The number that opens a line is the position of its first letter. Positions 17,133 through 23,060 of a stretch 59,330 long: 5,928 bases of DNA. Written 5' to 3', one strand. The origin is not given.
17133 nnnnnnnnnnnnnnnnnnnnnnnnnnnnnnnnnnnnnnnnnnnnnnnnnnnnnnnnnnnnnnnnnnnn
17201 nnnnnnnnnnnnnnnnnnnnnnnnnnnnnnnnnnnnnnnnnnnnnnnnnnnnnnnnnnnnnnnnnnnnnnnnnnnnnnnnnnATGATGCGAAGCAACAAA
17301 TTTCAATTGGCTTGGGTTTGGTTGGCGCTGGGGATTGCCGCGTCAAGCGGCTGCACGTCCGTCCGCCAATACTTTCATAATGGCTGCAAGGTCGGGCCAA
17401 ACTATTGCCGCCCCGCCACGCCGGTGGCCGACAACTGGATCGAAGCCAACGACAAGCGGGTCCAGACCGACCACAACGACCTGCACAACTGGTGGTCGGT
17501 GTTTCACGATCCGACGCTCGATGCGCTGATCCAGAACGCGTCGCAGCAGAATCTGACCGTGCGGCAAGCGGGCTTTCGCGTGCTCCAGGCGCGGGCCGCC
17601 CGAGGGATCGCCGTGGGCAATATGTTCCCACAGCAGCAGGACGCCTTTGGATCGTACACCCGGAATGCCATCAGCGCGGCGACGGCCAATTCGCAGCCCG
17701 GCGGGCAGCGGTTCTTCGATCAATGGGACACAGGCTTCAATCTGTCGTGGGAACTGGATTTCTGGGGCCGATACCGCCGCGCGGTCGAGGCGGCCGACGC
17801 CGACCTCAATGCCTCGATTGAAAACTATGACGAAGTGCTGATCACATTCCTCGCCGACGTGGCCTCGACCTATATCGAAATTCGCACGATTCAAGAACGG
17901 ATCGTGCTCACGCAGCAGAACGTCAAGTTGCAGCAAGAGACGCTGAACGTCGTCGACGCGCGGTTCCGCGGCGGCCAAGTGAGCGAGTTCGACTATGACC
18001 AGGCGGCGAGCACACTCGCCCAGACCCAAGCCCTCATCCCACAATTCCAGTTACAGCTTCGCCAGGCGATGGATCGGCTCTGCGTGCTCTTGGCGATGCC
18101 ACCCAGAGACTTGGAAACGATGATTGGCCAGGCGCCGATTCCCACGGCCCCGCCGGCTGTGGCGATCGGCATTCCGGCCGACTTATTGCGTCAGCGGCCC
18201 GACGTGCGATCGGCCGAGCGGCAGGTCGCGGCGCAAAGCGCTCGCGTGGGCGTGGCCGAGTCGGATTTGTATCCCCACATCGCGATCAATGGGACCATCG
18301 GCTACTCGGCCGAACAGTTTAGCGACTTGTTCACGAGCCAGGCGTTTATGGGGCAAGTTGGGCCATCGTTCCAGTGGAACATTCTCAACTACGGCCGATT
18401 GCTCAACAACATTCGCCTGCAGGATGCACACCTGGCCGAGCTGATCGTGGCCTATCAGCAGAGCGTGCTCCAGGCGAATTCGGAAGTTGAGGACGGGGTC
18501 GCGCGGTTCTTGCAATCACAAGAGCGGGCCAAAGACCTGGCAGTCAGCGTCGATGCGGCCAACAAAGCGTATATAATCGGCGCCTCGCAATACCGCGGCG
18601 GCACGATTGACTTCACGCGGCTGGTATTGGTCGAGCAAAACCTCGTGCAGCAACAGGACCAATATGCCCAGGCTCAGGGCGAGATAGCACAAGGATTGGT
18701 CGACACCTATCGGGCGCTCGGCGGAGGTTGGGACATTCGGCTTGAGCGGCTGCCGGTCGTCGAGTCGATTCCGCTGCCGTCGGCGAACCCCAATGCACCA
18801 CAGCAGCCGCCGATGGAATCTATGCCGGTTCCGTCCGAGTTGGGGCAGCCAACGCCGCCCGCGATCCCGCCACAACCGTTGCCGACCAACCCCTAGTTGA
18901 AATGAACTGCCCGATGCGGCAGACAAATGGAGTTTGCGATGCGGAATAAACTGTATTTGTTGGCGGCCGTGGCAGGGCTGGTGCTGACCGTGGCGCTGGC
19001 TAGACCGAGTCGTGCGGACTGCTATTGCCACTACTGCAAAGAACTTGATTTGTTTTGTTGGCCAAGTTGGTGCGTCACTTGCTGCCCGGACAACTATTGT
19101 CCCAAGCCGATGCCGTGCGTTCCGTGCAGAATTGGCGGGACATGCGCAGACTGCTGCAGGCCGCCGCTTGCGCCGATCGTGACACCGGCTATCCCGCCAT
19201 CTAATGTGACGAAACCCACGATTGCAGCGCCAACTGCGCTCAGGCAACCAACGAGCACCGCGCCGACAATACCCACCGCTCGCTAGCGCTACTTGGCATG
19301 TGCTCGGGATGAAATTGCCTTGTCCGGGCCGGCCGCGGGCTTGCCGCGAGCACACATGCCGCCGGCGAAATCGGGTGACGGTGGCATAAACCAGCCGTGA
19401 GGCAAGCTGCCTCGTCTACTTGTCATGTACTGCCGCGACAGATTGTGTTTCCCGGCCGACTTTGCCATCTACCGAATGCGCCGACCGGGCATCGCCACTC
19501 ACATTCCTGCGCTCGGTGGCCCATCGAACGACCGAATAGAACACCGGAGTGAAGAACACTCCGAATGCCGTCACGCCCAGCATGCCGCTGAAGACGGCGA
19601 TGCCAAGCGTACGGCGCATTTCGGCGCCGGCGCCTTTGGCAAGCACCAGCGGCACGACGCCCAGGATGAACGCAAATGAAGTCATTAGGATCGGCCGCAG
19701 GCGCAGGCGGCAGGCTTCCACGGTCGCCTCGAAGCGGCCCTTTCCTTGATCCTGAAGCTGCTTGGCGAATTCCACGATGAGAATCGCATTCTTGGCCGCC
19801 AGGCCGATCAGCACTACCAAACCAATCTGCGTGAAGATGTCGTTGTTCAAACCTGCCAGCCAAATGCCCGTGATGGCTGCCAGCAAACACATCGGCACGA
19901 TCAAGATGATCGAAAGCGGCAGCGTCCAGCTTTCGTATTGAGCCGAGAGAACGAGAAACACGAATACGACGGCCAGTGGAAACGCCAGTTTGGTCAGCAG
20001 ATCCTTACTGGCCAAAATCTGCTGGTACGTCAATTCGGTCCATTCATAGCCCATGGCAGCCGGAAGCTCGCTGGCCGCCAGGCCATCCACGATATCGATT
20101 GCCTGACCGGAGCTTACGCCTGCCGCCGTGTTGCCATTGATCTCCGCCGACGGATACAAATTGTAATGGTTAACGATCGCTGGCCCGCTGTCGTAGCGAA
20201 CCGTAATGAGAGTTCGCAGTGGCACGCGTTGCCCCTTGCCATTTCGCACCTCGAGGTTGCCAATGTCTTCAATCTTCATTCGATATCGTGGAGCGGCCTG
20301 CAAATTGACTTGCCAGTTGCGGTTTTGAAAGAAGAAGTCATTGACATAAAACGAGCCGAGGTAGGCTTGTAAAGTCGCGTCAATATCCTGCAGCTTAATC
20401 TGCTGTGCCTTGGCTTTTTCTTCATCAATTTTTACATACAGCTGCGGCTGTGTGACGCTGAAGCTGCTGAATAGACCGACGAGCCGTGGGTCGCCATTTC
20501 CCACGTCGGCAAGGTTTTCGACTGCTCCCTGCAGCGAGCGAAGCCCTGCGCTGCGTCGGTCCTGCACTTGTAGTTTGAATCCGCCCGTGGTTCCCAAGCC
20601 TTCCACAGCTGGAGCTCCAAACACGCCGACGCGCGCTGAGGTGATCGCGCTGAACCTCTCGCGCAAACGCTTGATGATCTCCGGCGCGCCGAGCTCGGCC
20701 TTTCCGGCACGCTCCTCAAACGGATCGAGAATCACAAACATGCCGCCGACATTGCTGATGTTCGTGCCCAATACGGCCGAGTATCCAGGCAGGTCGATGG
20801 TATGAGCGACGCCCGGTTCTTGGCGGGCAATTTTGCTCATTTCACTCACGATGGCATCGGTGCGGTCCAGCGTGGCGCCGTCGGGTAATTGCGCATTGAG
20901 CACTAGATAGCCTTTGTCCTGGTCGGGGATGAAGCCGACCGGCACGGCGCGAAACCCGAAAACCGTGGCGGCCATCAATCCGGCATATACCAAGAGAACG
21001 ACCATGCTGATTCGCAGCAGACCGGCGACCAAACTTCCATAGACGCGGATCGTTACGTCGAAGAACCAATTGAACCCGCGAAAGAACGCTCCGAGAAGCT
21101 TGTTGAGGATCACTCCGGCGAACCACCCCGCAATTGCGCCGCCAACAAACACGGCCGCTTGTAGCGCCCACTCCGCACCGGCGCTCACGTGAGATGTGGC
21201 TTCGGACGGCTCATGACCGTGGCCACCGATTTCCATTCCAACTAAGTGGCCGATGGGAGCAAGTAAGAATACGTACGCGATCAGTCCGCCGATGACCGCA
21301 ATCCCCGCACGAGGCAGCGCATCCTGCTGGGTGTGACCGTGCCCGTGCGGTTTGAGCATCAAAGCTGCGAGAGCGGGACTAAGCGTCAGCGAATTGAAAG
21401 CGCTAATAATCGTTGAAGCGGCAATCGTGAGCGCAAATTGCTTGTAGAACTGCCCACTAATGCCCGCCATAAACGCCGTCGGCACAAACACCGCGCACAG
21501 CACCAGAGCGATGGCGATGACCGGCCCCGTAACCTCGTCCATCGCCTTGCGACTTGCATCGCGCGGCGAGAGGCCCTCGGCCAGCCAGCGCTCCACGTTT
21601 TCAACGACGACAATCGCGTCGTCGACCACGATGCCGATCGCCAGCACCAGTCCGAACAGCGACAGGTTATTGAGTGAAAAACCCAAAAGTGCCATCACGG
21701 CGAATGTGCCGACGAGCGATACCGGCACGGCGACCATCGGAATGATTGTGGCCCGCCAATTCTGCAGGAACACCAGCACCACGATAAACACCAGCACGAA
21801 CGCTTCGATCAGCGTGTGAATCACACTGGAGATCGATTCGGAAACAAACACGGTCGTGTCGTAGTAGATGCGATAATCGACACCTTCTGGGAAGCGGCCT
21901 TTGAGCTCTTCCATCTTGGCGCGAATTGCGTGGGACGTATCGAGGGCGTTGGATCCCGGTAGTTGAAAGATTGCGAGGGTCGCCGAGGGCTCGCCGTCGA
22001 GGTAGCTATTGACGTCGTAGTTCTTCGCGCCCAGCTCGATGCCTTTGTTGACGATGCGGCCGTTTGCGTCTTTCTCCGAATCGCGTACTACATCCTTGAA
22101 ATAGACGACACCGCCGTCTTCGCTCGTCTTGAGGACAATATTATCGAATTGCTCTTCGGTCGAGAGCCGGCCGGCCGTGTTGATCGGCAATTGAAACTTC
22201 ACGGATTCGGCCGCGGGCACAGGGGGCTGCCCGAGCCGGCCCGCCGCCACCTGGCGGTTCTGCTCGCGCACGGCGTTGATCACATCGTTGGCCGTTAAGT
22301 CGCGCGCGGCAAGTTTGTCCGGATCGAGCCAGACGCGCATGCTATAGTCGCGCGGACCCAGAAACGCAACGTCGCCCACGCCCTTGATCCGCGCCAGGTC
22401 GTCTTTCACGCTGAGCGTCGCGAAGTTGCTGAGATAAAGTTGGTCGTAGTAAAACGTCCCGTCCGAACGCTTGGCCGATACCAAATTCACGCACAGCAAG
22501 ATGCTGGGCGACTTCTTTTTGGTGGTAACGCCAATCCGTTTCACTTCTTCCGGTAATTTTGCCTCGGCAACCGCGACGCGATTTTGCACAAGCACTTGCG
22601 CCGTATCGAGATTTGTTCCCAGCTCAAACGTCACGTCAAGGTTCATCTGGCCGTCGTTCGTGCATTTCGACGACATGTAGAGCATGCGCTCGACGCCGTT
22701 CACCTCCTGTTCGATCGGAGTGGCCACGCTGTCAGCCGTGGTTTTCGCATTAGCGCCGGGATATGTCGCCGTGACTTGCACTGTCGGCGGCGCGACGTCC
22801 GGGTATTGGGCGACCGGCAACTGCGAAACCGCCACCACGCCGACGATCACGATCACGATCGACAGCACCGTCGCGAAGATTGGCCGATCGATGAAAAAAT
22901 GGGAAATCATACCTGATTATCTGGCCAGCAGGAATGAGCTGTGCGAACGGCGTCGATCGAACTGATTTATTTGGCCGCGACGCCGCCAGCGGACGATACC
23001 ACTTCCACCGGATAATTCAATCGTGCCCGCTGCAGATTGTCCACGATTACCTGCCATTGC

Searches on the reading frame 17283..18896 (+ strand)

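Call 36: search_protein_families(library=pfam, proteins=[window:17283-18896:+], max_evalue=0.00001)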
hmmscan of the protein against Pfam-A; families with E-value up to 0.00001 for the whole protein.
window:17283-18896:+ (537 aa): 1 family
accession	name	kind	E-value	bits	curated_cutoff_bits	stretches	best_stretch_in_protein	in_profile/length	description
PF02321.23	OEP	-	5.8e-40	137.5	22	2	79-270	1-186/187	Outer membrane efflux protein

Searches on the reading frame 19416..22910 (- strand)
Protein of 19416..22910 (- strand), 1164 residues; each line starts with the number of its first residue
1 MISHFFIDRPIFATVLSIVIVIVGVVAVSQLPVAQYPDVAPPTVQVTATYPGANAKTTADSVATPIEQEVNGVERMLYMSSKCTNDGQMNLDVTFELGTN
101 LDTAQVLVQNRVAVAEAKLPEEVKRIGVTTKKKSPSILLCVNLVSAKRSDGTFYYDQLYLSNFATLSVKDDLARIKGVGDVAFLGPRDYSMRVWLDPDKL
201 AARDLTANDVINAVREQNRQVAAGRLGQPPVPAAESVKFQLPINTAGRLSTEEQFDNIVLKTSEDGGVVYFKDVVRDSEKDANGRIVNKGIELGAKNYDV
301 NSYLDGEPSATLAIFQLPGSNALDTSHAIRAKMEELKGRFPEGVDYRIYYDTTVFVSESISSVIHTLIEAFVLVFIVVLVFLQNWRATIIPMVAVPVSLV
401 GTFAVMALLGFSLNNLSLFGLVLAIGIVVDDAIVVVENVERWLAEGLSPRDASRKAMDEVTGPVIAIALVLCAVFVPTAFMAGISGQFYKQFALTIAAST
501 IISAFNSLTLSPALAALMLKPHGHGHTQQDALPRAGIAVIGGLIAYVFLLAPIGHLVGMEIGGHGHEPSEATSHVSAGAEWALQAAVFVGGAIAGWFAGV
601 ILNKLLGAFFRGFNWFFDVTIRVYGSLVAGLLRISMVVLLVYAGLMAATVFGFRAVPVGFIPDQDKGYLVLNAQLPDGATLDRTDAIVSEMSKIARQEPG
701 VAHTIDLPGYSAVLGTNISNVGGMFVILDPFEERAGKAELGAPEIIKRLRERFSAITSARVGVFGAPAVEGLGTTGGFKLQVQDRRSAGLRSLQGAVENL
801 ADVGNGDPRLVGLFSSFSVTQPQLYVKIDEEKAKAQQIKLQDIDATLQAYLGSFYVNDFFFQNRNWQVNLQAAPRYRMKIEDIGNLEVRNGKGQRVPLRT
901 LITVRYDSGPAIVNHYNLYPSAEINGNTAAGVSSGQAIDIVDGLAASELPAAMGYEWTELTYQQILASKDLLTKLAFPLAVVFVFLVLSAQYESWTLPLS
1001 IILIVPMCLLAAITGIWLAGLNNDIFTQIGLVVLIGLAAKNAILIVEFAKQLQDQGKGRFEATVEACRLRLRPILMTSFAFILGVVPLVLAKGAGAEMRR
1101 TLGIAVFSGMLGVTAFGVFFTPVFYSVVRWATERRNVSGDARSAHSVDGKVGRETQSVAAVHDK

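Call 36: search_protein_families(library=pfam, proteins=[window:19416-22910:-], max_evalue=0.00001)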
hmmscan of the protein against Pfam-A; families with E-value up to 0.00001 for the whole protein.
window:19416-22910:- (1164 aa): 2 families
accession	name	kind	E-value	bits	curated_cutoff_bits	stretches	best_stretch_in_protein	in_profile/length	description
PF00873.25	ACR_tran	-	0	1102.9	28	2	2-527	1-498/1021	AcrB/AcrD/AcrF family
PF03176.21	MMPL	-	4.3e-09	36.2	20.5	1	366-518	148-302/333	MMPL family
